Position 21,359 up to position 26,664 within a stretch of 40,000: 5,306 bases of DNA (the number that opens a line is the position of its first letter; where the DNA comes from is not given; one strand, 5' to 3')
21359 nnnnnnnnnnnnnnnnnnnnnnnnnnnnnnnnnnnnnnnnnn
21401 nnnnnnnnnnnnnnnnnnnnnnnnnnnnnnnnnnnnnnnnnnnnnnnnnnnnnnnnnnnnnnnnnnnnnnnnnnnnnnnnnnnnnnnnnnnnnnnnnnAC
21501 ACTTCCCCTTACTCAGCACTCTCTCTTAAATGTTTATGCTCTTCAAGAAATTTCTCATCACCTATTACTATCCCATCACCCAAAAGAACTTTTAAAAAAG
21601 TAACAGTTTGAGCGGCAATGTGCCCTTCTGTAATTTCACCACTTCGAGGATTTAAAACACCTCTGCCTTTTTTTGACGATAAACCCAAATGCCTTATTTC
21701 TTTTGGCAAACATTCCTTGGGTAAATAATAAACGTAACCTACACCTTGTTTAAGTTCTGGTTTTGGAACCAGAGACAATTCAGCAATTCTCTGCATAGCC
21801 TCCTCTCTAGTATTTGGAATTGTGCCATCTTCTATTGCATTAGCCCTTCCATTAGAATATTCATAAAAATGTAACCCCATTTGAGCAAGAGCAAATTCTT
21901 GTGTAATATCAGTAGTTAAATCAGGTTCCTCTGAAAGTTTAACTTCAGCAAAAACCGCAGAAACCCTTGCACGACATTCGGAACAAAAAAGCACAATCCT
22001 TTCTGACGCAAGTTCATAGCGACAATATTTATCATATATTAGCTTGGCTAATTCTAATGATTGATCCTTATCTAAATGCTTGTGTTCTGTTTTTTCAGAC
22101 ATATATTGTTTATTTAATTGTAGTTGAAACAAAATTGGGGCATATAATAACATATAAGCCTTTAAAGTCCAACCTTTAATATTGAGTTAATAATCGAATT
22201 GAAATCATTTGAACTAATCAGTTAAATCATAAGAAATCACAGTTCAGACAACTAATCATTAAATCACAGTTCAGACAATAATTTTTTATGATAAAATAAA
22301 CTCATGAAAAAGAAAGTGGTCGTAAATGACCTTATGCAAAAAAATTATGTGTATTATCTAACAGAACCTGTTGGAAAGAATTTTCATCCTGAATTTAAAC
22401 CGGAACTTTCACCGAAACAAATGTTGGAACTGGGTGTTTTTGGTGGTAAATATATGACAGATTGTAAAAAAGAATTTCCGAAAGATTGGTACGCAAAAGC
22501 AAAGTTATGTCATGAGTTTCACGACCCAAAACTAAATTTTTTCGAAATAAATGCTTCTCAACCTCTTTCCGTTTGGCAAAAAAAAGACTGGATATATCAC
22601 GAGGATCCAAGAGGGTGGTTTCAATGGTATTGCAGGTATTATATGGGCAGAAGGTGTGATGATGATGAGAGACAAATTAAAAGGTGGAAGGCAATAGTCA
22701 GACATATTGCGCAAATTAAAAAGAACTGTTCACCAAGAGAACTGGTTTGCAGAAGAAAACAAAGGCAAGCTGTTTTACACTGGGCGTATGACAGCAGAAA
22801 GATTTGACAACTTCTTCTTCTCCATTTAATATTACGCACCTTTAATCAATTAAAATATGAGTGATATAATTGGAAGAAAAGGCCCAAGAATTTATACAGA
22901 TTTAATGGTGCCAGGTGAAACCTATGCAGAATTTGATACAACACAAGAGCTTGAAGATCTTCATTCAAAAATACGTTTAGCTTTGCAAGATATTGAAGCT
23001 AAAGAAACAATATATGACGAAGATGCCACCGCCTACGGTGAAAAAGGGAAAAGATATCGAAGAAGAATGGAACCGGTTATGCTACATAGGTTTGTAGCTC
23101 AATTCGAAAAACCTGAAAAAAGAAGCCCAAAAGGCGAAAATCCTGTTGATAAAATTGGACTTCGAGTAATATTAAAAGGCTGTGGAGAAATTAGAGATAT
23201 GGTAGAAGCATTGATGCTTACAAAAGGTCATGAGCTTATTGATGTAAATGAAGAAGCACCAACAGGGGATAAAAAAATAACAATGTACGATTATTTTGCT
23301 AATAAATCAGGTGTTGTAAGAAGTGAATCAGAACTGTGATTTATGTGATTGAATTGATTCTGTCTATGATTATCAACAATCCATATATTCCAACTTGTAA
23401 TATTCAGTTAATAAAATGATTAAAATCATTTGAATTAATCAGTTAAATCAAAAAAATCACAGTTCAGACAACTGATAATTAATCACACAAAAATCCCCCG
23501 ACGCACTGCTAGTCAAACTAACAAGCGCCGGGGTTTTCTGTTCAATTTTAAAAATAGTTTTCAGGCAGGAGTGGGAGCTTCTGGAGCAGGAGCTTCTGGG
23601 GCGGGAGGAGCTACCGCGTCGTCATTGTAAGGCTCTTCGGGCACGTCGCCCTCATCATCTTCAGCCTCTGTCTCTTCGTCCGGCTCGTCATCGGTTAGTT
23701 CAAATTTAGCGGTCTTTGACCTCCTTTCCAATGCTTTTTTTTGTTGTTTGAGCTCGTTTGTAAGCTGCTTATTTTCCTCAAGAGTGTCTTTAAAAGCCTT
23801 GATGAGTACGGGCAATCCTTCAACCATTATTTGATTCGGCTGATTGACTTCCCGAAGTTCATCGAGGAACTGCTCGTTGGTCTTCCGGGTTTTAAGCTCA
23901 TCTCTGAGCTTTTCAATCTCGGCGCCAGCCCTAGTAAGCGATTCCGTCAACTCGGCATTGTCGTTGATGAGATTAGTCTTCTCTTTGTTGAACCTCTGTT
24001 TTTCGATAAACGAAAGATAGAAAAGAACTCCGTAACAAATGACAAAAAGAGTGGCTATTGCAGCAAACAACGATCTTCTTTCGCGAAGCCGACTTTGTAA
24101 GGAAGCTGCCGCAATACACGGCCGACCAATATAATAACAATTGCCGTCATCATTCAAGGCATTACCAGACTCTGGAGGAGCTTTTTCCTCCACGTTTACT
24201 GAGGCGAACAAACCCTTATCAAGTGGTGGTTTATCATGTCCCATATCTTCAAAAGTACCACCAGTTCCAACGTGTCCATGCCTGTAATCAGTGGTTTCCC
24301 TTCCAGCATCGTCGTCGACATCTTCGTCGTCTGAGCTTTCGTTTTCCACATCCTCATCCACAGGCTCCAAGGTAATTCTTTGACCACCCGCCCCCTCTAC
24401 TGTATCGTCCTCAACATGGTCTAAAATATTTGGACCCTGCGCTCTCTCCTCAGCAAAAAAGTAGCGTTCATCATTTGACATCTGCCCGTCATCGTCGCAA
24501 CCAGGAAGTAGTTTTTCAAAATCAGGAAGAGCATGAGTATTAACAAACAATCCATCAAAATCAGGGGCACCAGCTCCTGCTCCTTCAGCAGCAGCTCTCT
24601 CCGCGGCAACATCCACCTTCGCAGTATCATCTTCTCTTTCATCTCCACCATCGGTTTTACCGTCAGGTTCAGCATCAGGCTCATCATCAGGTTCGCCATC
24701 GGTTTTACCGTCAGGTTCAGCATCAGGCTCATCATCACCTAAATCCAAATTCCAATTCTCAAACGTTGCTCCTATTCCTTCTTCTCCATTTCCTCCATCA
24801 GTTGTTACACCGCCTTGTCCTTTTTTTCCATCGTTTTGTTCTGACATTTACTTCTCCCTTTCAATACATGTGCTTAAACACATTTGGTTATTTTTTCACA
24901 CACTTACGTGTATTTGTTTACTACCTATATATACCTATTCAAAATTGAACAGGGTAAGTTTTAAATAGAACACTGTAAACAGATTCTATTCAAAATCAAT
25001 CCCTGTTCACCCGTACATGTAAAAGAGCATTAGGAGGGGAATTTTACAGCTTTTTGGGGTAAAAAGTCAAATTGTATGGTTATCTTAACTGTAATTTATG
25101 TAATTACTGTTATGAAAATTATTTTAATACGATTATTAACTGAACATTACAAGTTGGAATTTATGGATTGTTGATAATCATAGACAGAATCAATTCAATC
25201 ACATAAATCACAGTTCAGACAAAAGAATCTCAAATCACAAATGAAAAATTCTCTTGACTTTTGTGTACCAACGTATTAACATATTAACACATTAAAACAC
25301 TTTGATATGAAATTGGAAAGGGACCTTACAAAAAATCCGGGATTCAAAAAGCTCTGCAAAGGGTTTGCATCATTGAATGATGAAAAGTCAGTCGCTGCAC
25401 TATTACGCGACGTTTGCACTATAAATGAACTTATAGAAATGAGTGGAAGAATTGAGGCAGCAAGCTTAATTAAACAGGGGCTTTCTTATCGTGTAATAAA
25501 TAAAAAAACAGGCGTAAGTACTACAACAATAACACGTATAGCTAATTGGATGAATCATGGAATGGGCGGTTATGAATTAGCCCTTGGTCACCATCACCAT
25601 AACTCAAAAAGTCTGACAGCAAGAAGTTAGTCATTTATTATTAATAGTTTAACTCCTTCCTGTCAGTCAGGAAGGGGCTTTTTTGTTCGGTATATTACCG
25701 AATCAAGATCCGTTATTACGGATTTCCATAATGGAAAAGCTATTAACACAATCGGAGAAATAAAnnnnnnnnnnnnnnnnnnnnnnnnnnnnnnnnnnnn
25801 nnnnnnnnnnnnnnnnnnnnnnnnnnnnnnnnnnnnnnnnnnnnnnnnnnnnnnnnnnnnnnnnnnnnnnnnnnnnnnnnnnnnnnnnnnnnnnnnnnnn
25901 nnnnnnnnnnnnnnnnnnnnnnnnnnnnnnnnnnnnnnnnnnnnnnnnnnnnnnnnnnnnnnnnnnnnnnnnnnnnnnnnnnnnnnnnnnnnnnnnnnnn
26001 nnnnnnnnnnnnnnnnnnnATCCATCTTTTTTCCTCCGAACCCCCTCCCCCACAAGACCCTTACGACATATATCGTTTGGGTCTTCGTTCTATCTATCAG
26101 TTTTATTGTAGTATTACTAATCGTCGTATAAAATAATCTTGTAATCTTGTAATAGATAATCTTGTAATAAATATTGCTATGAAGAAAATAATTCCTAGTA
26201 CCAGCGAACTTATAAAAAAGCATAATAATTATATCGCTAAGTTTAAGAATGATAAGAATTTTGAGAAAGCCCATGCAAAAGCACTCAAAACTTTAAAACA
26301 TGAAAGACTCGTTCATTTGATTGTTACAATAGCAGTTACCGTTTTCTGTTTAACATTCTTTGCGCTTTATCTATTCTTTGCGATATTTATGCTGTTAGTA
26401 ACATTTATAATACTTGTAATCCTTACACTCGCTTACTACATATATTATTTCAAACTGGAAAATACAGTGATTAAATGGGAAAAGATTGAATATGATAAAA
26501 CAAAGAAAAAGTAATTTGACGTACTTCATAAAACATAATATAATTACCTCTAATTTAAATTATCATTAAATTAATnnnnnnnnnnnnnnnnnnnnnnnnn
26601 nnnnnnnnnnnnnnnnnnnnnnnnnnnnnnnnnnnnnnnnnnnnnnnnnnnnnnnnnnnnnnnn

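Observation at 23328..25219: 87-bp near-perfect inverted repeats (84/87) flank a single GC-rich gene with its own promoter region and terminator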

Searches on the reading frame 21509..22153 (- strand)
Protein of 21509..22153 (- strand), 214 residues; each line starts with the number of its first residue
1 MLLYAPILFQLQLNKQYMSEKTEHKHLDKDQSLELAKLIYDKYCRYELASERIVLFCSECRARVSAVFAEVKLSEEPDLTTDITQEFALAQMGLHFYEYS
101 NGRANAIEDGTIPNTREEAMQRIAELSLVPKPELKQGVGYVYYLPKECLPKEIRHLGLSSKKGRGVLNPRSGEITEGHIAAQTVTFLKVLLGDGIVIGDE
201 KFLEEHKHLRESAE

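Call 11: search_protein_families(library=pfam, proteins=[window:21509-22153:-], max_evalue=0.01)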
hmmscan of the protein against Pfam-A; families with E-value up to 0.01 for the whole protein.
window:21509-22153:- (214 aa): 0 families

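Call 41: find_encoding_contigs(protein=window:21509-22153:-, flank=10000, max_places=10)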
Protein window:21509-22153:- (214 aa): no gene with exactly this product is on record in the collection.

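Call 53: search_protein_families(library=ncbifam, proteins=[window:21509-22153:-], max_evalue=0.01)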
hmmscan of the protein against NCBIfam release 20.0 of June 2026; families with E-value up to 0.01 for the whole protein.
window:21509-22153:- (214 aa): 0 families

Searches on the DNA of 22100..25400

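Call 21: search_rna_families(source=window, start=22100, end=25400, threshold=evalue, max_evalue=10)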
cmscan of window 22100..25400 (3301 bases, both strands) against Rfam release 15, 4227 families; matches with E-value up to 10: 15.
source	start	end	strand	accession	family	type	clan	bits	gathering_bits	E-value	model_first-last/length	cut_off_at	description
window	24672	24743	-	RF00274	SNORD57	Gene; snRNA; snoRNA; CD-box;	CL00058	23.8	47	0.091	1-72/72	no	Small nucleolar RNA SNORD57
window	22185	22253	+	RF02408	snoR124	Gene; snRNA; snoRNA; CD-box;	-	21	70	7.4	1-77/77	no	Small nucleolar RNA snoR124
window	22155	22241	-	RF00309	snosnR60_Z15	Gene; snRNA; snoRNA; CD-box;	CL00070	20.5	41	5.7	1-98/98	no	Small nucleolar RNA snR60/Z15/Z230/Z193/J17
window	23635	23695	-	RF01145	sR14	Gene; snRNA; snoRNA; CD-box;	-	20.4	38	0.02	1-54/54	no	Small nucleolar RNA sR14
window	24667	24727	-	RF01127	sR42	Gene; snRNA; snoRNA; CD-box;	-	19.2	38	0.17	1-63/63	no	Small nucleolar RNA sR42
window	23635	23686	-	RF01306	sR52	Gene; snRNA; snoRNA; CD-box;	-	18.7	50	0.92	1-60/60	no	Small nucleolar RNA sR52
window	22700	22738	+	RF02925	6A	Gene; sRNA;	-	17.9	41.2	9.1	1-52/52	no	6A RNA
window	24685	24742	-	RF01139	sR2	Gene; snRNA; snoRNA; CD-box;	-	17.8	42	0.84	1-57/57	no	Small nucleolar RNA sR2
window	24482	24624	+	RF02132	HOXB13-AS1_1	Gene; lncRNA;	-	16.9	60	1.9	1-136/136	no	HOXB13 antisense RNA 1 conserved region 1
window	24701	24739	-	RF00095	snoPyro_CD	Gene; snRNA; snoRNA; CD-box;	CL00132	16.7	45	4.7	1-58/58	no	Pyrococcus C/D box small nucleolar RNA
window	23635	23695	-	RF01131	sR47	Gene; snRNA; snoRNA; CD-box;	CL00132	15.1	40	2.6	1-55/55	no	Small nucleolar RNA sR47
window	24448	24496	-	RF01131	sR47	Gene; snRNA; snoRNA; CD-box;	CL00132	14.1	40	5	1-55/55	no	Small nucleolar RNA sR47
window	24673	24739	-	RF01133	sR3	Gene; snRNA; snoRNA; CD-box;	-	12.8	41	4.9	1-55/55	no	Small nucleolar RNA sR3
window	24685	24739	-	RF01119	sR32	Gene; snRNA; snoRNA; CD-box;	-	12.3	40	5.5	1-57/57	no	Small nucleolar RNA sR32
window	24667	24739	-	RF01152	sR1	Gene; snRNA; snoRNA; CD-box;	-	11.9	45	9.1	1-57/57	no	Small nucleolar RNA sR1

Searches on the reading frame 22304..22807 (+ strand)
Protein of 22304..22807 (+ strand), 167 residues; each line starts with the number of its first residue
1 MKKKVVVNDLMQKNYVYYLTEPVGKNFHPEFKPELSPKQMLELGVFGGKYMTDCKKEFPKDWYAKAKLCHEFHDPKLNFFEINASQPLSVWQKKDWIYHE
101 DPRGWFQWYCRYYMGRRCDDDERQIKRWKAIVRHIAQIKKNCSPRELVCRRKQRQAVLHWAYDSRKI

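Call 11: search_protein_families(library=pfam, proteins=[window:22304-22807:+], max_evalue=0.01)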
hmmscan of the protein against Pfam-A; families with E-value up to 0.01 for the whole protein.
window:22304-22807:+ (167 aa): 0 families

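Call 40: find_encoding_contigs(protein=window:22304-22807:+, flank=10000, max_places=10)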
Protein window:22304-22807:+ (167 aa): no gene with exactly this product is on record in the collection.

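Call 53: search_protein_families(library=ncbifam, proteins=[window:22304-22807:+], max_evalue=0.01)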
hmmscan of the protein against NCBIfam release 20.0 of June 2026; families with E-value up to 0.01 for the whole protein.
window:22304-22807:+ (167 aa): 0 families

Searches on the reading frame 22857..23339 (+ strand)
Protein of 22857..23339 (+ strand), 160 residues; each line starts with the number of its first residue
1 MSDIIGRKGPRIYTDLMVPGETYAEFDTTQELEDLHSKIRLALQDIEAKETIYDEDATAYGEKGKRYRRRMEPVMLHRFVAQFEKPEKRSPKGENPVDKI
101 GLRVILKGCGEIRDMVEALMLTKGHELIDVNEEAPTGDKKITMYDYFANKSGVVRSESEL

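Call 11: search_protein_families(library=pfam, proteins=[window:22857-23339:+], max_evalue=0.01)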
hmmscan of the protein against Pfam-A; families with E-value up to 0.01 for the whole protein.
window:22857-23339:+ (160 aa): 0 families

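Call 24: find_encoding_contigs(protein=window:22857-23339:+, flank=10000, max_places=10)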
Protein window:22857-23339:+ (160 aa): no gene with exactly this product is on record in the collection.

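Call 38: find_homologous_proteins(query=window:22857-23339:+)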
Query window:22857-23339:+ (160 aa): 1 proteins with E <= 0.001 among 21 candidates.
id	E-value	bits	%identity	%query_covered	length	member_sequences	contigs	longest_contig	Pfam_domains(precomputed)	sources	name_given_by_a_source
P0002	4.0e-100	350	100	100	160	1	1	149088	-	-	-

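Call 53: search_protein_families(library=ncbifam, proteins=[window:22857-23339:+], max_evalue=0.01)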
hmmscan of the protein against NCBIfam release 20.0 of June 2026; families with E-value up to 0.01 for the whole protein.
window:22857-23339:+ (160 aa): 0 families

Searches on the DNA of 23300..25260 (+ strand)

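Call 12: search_dna_similar(query=window:23300-25260:+, collection=phages, mode=distant)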
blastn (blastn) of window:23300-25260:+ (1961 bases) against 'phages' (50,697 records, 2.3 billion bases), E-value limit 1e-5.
No match.

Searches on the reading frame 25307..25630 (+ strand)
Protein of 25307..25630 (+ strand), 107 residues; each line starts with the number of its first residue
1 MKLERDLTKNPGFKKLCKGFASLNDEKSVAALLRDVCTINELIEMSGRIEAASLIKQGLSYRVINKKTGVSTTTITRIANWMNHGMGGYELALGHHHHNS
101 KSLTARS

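Call 11: search_protein_families(library=pfam, proteins=[window:25307-25630:+], max_evalue=0.01)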
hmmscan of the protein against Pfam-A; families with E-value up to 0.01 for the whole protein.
window:25307-25630:+ (107 aa): 4 families
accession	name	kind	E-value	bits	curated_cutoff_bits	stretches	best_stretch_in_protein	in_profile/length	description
PF01371.25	Trp_repressor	-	1.4e-19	70.4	27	1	14-94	4-85/88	Trp repressor protein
PF13936.12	HTH_38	-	0.00046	20.3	27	1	48-77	10-39/44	Helix-turn-helix domain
PF13384.12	HTH_23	-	0.0017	18.6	24.6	1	48-85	7-45/50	Homeodomain-like domain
PF13551.12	HTH_29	-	0.0074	16.8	28.1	0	48-86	1-40/64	Winged helix-turn helix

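Call 23: find_encoding_contigs(protein=window:25307-25630:+, flank=10000, max_places=10)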
Protein window:25307-25630:+ (107 aa): 1 contig read that carries it; 1 place shown.
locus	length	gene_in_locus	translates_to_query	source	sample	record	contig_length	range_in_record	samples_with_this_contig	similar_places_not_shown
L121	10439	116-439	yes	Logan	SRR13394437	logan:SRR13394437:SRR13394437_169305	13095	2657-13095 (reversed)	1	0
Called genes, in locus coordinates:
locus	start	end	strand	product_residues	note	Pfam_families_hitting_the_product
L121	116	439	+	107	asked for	PF01371:Trp_repressor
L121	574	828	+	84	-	-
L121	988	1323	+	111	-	-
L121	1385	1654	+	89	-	-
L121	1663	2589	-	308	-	PF02388:FemAB, PF13480:Acetyltransf_6, PF02388:FemAB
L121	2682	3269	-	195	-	PF00551:Formyl_trans_N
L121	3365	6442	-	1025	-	-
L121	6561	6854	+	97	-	-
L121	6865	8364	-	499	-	-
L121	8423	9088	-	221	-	PF01996:F420_ligase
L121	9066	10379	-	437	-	PF04932:Wzy_C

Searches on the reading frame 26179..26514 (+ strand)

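Call 11: search_protein_families(library=pfam, proteins=[window:26179-26514:+], max_evalue=0.01)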
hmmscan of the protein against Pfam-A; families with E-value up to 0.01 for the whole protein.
window:26179-26514:+ (111 aa): 3 families
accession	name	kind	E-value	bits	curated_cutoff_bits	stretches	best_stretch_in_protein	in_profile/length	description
PF12420.13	DUF3671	-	6.8e-05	22.9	34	1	12-107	130-222/223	Fam-L, Fam-M like protein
PF20990.2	DUF2207_C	-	0.0029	17.8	33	1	15-85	121-185/247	Predicted membrane protein (DUF2207) C-terminal domain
PF18949.5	DUF5693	-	0.0034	16.4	29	1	10-89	278-360/609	Family of unknown function (DUF5693)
